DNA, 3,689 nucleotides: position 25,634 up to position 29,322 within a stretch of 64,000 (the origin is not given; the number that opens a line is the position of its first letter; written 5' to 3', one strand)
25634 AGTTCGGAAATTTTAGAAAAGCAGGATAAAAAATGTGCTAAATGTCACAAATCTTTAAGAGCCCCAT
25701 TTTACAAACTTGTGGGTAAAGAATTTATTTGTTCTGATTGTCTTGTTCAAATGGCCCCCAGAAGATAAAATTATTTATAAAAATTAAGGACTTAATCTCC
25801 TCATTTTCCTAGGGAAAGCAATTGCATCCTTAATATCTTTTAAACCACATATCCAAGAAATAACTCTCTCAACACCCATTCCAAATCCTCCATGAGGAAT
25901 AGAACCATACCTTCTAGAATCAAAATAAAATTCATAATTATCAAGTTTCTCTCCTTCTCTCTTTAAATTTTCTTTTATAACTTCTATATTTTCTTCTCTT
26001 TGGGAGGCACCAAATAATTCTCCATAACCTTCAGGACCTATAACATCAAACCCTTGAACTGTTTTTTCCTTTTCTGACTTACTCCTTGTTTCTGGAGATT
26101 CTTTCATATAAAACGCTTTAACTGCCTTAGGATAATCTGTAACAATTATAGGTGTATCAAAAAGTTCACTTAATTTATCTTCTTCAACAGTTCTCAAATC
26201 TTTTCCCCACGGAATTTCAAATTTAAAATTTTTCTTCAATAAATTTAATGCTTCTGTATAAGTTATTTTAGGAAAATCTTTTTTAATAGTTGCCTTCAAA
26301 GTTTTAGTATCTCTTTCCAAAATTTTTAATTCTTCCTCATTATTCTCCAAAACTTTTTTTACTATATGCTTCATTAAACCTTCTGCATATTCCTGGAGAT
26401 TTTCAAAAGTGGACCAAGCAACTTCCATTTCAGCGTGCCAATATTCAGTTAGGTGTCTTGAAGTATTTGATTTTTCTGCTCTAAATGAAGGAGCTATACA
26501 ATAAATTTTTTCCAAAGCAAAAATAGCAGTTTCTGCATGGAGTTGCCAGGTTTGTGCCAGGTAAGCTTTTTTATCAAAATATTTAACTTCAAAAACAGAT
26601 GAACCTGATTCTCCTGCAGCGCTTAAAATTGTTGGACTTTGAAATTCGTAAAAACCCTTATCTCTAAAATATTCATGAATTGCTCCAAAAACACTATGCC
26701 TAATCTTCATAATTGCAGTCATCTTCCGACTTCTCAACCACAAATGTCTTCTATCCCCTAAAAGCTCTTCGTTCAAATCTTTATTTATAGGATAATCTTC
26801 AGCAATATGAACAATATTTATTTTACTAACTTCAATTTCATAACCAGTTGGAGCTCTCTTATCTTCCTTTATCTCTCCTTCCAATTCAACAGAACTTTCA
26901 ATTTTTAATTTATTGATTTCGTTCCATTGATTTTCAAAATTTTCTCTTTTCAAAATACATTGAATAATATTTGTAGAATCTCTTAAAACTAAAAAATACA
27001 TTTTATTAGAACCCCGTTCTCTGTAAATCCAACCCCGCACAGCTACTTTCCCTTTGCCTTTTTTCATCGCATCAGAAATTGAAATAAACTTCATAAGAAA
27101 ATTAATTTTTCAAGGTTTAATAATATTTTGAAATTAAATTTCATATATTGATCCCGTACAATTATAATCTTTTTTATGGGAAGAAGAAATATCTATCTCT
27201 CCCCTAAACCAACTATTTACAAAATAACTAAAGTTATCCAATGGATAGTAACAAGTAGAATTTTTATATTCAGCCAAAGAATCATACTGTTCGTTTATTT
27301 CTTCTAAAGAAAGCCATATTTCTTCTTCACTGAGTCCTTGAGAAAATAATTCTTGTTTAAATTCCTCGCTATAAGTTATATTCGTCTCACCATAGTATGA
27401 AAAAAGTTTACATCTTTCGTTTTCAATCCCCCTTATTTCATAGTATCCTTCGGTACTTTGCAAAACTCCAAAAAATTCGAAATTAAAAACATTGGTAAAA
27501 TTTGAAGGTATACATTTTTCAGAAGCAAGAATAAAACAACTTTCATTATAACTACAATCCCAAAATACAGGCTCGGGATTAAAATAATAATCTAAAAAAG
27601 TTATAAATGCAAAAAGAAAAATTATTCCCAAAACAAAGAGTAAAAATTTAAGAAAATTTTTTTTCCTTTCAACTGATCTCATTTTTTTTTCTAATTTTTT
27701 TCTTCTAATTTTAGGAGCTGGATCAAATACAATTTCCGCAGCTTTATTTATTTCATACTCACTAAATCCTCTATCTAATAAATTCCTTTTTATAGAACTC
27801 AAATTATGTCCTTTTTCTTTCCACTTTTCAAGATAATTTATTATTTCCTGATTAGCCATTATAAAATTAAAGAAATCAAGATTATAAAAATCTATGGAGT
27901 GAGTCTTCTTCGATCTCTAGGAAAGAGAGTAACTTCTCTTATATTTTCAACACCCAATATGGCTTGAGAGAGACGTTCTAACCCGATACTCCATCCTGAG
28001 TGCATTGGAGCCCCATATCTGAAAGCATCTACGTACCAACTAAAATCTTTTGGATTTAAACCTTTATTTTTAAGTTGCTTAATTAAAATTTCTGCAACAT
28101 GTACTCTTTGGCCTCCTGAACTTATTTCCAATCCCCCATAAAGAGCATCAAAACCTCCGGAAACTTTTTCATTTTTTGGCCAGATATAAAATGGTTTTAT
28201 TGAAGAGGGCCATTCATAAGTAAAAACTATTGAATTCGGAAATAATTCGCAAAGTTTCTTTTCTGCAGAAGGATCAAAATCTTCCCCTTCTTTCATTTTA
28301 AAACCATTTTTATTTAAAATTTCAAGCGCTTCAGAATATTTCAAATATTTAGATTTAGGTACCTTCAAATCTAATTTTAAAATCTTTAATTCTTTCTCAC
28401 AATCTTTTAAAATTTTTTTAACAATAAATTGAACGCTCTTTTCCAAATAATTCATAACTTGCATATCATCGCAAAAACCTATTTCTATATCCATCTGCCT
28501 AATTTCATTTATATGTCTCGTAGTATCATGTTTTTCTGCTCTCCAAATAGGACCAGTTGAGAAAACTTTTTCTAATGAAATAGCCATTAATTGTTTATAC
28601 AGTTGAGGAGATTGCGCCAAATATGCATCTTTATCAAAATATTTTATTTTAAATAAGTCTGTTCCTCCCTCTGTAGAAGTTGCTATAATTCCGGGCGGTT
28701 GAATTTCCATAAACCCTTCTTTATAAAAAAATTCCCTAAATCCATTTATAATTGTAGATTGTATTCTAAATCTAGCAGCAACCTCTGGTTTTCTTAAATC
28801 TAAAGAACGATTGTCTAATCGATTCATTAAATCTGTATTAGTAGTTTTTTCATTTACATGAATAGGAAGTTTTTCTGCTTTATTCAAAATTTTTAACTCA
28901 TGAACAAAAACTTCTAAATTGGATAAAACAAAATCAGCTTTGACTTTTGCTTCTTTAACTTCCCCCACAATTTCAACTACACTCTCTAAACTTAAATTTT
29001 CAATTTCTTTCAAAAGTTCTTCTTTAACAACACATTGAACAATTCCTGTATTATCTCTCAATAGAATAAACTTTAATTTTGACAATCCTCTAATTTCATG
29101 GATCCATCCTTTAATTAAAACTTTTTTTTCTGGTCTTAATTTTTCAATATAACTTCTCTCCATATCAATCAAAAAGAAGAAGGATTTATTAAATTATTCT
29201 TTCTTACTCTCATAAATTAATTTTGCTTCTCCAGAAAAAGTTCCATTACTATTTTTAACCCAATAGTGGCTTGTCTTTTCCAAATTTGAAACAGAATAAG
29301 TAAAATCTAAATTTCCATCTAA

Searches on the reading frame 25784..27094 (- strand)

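Call 48: search_protein_families(library=pfam, proteins=[window:25784-27094:-], max_evalue=0.001)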
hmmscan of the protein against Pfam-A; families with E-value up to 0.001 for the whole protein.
window:25784-27094:- (436 aa): 2 families
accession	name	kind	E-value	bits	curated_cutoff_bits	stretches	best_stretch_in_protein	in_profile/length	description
PF00152.25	tRNA-synt_2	-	6.2e-71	239.4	25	1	109-430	2-307/308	tRNA synthetases class II (D, K and N)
PF01336.31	tRNA_anti-codon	-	3.5e-15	56.1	27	1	17-95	1-75/75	OB-fold nucleic acid binding domain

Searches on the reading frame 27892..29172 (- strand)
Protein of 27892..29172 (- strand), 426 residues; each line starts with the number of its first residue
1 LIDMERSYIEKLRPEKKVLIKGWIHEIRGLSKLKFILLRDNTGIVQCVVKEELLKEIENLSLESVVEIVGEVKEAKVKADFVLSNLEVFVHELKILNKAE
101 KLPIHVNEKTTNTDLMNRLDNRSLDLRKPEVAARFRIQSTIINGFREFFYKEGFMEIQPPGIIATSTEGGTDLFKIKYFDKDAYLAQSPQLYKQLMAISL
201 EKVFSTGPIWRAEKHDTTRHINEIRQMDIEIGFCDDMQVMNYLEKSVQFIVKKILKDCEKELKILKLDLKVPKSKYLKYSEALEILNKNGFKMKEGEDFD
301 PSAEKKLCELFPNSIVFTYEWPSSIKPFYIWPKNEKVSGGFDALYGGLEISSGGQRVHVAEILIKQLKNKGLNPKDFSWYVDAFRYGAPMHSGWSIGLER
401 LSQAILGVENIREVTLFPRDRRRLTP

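Call 48: search_protein_families(library=pfam, proteins=[window:27892-29172:-], max_evalue=0.001)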
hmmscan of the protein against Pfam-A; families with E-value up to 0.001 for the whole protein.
window:27892-29172:- (426 aa): 2 families
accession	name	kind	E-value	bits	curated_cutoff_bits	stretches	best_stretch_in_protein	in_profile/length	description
PF00152.25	tRNA-synt_2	-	6.6e-76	255.8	25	1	117-420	4-307/308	tRNA synthetases class II (D, K and N)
PF01336.31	tRNA_anti-codon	-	3.5e-15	56.1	27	1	18-96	1-75/75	OB-fold nucleic acid binding domain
